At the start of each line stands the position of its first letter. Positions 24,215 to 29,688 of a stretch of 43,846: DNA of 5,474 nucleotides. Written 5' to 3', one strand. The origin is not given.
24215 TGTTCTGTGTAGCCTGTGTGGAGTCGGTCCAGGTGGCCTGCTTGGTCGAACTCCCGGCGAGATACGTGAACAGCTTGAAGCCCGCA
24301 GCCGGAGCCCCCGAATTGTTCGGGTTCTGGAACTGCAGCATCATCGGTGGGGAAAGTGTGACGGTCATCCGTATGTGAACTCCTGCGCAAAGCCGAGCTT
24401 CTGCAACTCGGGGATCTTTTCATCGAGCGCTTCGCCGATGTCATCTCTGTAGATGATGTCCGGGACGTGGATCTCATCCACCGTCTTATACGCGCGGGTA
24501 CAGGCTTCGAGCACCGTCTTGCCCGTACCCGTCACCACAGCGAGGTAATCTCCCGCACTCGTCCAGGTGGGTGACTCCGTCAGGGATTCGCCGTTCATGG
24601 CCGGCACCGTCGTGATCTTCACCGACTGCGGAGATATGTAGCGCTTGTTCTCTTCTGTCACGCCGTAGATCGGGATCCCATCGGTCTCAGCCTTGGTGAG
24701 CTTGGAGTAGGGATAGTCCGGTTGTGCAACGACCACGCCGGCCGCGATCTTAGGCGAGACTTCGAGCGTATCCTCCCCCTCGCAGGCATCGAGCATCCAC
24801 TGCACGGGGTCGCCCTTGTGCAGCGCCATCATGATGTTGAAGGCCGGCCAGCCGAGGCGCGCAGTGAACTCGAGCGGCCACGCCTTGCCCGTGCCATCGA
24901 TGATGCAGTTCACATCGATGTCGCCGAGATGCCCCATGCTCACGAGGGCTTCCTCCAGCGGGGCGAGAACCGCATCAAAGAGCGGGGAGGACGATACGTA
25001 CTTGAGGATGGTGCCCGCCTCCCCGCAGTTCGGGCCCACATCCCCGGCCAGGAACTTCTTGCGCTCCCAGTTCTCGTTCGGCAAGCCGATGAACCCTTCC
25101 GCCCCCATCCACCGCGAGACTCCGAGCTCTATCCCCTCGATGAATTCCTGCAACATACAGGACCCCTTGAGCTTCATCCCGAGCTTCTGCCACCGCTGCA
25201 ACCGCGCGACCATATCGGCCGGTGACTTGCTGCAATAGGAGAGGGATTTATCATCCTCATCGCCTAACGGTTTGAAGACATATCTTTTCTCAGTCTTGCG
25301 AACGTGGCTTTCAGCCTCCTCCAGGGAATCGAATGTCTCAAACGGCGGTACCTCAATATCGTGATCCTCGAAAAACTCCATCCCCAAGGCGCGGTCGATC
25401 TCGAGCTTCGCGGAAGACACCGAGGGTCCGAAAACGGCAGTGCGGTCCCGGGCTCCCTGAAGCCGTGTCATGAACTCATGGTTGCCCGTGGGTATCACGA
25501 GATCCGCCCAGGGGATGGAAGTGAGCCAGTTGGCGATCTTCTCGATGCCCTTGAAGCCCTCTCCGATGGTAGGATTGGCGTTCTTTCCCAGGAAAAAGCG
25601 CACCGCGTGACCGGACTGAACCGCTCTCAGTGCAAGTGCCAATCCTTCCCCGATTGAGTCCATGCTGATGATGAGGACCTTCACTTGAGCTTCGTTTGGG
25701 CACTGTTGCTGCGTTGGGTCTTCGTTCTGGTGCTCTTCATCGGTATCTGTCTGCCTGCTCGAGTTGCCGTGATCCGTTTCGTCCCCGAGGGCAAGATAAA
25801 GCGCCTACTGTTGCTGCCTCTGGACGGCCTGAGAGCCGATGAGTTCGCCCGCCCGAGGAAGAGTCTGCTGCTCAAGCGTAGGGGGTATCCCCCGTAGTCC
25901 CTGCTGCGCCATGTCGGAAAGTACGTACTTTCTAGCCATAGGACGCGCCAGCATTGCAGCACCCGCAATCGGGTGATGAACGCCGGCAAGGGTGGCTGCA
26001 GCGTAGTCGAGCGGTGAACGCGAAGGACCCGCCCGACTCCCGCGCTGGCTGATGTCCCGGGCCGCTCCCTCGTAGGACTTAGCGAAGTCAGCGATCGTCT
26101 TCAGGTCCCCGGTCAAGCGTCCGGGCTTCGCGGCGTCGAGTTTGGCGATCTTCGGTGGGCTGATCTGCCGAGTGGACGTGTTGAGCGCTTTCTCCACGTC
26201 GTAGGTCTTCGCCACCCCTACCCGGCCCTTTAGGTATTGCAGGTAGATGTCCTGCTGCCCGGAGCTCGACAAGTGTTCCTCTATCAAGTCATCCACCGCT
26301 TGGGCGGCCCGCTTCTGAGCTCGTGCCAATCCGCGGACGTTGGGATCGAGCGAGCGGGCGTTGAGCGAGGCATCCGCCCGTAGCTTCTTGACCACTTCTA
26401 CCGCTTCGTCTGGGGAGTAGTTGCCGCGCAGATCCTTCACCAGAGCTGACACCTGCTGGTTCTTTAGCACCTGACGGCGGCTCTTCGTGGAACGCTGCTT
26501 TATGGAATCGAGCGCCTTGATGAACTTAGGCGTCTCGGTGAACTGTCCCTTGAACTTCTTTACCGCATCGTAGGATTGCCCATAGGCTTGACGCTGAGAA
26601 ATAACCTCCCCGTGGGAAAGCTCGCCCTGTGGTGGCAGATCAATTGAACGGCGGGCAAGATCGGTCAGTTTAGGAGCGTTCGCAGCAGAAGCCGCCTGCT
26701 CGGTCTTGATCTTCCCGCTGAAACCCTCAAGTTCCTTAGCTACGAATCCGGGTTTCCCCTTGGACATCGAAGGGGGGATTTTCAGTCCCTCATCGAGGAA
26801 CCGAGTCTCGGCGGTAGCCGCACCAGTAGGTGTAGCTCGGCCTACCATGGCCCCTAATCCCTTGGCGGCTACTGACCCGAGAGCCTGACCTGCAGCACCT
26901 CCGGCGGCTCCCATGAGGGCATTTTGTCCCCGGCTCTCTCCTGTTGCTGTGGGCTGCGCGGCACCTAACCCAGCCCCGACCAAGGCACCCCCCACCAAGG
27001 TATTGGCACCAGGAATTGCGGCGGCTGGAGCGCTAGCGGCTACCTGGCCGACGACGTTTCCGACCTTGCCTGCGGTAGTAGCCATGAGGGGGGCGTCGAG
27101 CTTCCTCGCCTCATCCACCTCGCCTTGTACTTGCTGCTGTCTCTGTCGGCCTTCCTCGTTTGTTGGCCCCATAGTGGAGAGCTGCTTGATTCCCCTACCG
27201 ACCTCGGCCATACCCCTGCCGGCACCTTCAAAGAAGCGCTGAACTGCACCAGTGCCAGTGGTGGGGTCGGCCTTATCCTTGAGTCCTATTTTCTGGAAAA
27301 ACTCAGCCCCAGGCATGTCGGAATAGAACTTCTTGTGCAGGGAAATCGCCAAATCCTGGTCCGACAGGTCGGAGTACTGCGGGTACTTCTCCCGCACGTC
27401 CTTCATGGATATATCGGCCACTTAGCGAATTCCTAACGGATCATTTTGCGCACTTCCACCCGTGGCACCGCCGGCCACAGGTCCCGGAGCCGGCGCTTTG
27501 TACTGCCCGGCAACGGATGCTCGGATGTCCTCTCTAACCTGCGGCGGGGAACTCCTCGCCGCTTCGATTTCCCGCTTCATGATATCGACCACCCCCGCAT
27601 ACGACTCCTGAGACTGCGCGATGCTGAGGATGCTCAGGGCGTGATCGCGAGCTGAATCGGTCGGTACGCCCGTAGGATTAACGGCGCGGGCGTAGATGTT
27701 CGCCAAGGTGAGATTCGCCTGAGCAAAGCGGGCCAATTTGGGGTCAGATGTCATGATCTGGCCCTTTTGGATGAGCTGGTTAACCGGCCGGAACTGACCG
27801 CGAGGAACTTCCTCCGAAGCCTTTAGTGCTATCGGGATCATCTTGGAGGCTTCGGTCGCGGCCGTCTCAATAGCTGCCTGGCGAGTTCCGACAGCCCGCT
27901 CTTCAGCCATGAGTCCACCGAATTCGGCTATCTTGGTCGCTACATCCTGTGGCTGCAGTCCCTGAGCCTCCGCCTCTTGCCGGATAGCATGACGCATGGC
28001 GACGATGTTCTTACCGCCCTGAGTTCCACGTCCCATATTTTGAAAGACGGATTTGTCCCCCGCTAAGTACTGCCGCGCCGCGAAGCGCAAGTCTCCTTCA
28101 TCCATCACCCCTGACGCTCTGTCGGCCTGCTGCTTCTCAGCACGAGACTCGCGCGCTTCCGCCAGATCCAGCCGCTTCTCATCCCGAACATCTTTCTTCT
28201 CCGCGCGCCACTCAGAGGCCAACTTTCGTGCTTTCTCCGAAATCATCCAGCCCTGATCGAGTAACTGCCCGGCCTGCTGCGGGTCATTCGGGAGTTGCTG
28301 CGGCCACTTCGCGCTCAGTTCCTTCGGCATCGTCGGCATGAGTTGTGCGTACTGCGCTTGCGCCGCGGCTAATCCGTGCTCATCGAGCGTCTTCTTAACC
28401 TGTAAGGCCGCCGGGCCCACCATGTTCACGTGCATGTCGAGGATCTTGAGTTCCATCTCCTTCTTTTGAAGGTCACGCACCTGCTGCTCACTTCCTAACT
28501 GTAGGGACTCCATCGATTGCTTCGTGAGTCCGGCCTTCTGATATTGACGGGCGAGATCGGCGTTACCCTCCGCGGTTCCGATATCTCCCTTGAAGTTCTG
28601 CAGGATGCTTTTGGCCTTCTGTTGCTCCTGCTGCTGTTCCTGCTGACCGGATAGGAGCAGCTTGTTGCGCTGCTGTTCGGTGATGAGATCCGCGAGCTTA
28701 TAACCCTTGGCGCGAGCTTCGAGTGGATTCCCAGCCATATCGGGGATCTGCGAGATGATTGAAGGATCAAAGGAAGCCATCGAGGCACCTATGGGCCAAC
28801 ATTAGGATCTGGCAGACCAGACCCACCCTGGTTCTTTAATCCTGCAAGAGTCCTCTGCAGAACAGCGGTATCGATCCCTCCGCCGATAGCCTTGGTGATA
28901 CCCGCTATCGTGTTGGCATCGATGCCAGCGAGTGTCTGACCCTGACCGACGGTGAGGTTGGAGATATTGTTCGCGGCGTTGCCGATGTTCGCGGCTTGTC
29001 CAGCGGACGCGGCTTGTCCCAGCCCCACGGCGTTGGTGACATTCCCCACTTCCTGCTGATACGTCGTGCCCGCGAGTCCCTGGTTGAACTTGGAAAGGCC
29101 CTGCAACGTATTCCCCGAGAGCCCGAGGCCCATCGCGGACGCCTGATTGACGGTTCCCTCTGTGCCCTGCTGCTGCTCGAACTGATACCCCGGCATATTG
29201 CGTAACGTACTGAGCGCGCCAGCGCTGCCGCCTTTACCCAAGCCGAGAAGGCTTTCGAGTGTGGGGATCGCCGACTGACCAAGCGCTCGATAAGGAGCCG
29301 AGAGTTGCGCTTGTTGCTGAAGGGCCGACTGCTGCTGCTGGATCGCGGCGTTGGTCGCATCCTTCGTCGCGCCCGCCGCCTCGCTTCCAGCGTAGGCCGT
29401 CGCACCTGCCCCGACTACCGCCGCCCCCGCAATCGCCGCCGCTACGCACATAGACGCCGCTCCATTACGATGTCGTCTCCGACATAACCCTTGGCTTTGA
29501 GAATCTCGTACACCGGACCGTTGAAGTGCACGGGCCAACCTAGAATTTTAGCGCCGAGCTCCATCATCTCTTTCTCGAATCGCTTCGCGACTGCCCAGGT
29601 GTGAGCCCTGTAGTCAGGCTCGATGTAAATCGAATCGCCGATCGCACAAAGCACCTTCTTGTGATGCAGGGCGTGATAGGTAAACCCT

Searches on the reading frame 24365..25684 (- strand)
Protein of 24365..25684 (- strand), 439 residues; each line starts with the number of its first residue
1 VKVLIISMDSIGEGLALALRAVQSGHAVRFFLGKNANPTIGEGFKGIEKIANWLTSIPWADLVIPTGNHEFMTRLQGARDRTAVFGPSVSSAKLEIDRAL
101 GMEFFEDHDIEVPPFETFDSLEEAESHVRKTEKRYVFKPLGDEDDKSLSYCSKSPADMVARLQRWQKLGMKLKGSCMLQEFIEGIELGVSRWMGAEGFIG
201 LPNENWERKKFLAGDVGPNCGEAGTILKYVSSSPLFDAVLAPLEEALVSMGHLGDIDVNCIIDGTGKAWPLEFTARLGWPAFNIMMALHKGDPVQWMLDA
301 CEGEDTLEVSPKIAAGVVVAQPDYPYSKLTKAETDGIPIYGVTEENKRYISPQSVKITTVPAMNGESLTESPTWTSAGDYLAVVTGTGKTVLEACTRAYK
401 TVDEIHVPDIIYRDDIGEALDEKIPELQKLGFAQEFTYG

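Call 55: search_protein_families(library=pfam, proteins=[window:24365-25684:-], max_evalue=0.01)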
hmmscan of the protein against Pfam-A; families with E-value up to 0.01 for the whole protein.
window:24365-25684:- (439 aa): 2 families
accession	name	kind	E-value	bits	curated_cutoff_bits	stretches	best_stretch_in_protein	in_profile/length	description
PF02843.22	GARS_C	-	2.8e-09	37.6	34.8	1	314-418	1-91/92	Phosphoribosylglycinamide synthetase, C domain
PF01071.24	GARS_A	-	7.8e-06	26.3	27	1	103-228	8-134/194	Phosphoribosylglycinamide synthetase, ATP-grasp (A) domain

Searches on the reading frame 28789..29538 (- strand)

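Call 55: search_protein_families(library=pfam, proteins=[window:28789-29538:-], max_evalue=0.01)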
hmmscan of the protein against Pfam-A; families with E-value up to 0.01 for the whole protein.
window:28789-29538:- (249 aa): 1 family
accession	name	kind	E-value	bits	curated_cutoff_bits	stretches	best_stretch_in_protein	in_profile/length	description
PF25688.1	P22_gp7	-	7.2e-06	26.4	28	1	45-235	26-209/230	Bacteriophage P22 DNA ejection protein gp7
